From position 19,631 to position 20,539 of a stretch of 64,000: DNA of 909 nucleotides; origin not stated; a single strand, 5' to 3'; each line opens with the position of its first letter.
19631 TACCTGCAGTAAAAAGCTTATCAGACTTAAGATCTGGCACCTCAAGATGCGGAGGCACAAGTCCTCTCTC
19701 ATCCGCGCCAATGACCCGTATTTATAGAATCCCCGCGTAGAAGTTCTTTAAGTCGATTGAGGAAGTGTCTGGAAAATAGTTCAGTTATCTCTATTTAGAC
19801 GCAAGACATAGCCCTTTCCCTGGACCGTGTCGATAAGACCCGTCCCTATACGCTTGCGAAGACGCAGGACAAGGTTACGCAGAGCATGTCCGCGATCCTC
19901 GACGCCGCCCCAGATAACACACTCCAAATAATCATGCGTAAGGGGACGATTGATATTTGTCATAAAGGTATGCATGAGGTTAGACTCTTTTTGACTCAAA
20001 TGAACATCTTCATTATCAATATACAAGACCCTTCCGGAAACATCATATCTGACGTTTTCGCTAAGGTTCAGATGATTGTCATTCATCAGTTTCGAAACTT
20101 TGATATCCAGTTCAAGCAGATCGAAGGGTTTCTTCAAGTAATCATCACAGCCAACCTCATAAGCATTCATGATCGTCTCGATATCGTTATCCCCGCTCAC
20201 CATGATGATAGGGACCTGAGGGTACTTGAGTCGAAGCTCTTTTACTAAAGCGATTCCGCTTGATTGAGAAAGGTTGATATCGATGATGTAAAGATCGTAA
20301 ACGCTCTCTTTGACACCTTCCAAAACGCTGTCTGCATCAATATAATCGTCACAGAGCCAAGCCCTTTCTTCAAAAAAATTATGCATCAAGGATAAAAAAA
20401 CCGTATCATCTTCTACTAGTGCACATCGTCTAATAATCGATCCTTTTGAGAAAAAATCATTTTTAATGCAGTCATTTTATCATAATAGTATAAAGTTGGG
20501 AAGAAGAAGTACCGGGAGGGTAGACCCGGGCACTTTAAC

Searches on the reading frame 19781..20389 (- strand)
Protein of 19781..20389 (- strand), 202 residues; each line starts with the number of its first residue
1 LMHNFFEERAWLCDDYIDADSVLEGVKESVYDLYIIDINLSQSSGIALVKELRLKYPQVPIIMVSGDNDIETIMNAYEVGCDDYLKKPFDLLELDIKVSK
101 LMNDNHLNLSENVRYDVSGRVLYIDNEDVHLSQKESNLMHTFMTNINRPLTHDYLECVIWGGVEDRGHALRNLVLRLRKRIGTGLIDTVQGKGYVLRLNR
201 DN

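Call 31: search_protein_families(library=pfam, proteins=[window:19781-20389:-], max_evalue=0.01)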
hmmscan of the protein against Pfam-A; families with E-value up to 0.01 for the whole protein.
window:19781-20389:- (202 aa): 2 families
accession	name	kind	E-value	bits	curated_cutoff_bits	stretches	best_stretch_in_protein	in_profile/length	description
PF00072.30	Response_reg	-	5.6e-19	68.8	30.2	1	3-95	15-107/111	Response regulator receiver domain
PF00486.34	Trans_reg_C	-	2.4e-11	44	26.2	1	127-196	2-77/77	Transcriptional regulatory protein, C terminal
